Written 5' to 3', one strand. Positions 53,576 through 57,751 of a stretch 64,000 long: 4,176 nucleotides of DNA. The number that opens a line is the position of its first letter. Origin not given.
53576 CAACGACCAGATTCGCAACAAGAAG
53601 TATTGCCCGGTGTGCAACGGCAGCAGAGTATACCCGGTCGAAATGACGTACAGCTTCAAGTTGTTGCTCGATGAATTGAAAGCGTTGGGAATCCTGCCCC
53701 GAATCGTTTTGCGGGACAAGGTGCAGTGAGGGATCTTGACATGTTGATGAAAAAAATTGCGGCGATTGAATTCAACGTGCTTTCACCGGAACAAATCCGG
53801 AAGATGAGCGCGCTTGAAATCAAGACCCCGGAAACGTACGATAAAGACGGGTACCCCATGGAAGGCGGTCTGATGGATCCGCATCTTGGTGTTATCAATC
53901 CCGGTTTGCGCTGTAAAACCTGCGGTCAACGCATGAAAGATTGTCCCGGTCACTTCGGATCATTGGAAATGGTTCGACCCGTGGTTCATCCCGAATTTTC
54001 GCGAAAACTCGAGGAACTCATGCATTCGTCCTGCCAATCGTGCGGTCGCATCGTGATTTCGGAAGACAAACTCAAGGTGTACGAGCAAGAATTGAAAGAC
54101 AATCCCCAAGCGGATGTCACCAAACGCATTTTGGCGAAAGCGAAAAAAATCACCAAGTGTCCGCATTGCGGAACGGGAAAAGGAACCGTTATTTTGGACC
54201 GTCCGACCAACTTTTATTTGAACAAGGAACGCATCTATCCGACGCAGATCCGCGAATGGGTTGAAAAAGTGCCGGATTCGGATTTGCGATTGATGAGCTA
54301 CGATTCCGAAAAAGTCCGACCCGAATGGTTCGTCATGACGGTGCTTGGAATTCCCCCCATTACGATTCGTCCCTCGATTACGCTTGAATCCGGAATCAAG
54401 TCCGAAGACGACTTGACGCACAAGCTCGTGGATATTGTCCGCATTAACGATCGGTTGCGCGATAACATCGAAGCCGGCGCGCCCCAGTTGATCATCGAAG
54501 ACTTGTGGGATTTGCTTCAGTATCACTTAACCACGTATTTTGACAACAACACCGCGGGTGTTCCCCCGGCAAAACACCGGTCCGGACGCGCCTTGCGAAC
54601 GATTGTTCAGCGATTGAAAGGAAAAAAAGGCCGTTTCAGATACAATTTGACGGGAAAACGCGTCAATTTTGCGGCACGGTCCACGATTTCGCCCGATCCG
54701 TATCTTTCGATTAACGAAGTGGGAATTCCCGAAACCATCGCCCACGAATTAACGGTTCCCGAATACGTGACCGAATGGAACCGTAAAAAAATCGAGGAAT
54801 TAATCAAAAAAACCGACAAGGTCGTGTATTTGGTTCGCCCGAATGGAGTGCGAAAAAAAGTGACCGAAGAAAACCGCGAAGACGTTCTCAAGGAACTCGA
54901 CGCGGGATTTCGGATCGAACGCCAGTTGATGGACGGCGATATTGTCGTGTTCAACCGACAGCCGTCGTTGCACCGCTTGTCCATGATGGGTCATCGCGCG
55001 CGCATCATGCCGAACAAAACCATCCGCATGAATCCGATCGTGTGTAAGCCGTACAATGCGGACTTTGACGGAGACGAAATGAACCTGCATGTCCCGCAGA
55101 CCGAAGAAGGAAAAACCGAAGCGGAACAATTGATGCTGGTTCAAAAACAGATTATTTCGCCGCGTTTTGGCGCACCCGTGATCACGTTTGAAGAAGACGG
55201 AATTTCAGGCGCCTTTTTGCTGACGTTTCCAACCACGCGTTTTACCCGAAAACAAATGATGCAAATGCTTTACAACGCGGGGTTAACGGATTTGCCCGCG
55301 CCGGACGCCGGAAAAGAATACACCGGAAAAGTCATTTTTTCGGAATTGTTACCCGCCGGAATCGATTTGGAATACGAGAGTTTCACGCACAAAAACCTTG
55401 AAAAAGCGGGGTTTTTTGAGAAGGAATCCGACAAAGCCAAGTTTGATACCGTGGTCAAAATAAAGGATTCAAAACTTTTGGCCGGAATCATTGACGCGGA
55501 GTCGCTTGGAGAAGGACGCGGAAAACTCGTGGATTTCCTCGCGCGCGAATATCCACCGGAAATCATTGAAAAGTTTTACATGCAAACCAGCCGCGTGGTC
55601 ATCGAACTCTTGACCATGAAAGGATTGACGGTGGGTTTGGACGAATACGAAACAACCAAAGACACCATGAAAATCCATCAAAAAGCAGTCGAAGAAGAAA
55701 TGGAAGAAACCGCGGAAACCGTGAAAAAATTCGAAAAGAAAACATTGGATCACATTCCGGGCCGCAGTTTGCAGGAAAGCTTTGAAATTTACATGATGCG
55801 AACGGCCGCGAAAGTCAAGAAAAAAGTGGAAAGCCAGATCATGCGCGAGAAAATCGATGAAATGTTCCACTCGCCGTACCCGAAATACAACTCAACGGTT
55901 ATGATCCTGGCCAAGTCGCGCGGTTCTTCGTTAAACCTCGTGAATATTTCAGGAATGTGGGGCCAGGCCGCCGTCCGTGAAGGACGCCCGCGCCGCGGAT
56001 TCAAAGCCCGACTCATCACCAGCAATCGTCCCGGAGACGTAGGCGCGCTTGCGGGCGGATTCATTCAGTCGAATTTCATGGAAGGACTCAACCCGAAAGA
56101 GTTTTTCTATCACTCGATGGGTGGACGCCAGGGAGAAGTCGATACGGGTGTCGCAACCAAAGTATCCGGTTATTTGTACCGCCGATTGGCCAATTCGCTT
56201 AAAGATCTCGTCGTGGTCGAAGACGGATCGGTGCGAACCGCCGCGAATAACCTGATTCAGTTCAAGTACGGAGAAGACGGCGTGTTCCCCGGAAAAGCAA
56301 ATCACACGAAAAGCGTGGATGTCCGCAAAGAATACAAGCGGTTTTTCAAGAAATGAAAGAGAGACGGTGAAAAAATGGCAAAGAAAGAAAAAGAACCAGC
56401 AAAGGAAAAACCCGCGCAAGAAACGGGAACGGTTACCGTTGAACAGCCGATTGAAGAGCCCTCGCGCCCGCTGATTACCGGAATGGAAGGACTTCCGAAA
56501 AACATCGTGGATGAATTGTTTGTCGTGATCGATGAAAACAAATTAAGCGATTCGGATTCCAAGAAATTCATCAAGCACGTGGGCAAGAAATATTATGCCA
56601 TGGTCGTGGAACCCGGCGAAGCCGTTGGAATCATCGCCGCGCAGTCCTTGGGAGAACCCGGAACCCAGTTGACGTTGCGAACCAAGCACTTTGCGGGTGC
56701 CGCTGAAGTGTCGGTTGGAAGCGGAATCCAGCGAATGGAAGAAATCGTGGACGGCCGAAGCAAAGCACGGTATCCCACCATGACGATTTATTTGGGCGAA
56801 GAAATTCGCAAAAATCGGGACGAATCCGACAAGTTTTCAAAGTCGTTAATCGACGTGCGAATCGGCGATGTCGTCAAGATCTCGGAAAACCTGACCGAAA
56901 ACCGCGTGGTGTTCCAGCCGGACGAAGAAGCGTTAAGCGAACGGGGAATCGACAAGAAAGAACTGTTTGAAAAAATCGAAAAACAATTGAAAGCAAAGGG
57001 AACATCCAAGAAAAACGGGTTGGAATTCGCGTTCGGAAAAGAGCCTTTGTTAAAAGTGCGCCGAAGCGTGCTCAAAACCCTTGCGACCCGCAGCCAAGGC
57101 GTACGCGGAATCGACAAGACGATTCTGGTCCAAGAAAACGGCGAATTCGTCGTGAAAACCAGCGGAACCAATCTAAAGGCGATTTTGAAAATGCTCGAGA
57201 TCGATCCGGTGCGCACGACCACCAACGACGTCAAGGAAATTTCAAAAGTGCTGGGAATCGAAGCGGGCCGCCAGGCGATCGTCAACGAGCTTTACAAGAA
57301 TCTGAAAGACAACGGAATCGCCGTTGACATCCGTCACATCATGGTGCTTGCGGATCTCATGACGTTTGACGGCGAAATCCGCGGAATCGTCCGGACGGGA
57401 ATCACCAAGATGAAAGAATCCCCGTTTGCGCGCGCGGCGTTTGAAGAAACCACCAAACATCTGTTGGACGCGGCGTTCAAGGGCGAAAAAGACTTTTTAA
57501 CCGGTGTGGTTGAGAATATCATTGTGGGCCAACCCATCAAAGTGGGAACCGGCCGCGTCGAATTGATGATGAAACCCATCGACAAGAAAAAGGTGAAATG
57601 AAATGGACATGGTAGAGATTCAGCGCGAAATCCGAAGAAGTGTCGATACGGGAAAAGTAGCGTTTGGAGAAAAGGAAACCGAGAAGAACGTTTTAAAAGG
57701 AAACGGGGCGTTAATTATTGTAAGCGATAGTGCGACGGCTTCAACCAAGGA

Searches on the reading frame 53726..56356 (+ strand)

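Call 10: search_protein_families(library=pfam, proteins=[window:53726-56356:+], max_evalue=0.01)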
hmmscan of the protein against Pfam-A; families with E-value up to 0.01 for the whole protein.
window:53726-56356:+ (876 aa): 6 families
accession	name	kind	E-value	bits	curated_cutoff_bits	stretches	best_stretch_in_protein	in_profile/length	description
PF04997.17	RNA_pol_Rpb1_1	-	5.2e-86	289.2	39.7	1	9-308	2-312/312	RNA polymerase Rpb1, domain 1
PF00623.25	RNA_pol_Rpb1_2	-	1.9e-63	214.1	25.3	1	310-472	1-166/166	RNA polymerase Rpb1, domain 2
PF04983.23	RNA_pol_Rpb1_3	-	5.9e-27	95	28.9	1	475-639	1-160/162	RNA polymerase Rpb1, domain 3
PF04998.22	RNA_pol_Rpb1_5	-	1e-19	71.5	28.5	1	787-852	1-66/267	RNA polymerase Rpb1, domain 5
PF05000.22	RNA_pol_Rpb1_4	-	1.9e-11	44.2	24.8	1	668-780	3-107/107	RNA polymerase Rpb1, domain 4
PF02591.20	Zn_ribbon_9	-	0.0024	18.4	29.1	0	136-149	17-30/33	C4-type zinc ribbon domain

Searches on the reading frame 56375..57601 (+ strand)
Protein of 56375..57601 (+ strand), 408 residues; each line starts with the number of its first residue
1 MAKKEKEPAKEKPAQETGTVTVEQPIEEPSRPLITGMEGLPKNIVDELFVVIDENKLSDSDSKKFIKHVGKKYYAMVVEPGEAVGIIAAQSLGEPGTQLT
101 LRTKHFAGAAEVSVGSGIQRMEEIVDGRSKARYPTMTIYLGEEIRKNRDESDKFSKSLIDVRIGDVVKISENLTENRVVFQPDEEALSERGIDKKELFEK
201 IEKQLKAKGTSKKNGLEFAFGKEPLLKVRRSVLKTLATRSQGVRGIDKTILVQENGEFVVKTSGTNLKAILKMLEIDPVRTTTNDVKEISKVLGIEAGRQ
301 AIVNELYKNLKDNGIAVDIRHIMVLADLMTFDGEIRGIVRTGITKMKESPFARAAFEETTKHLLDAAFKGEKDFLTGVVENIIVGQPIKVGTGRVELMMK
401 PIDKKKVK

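Call 10: search_protein_families(library=pfam, proteins=[window:56375-57601:+], max_evalue=0.01)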
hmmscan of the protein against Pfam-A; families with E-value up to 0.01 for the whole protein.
window:56375-57601:+ (408 aa): 1 family
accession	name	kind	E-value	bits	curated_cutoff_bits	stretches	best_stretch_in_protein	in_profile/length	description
PF04998.22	RNA_pol_Rpb1_5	-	4.1e-50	171.1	28.5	1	62-349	66-265/267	RNA polymerase Rpb1, domain 5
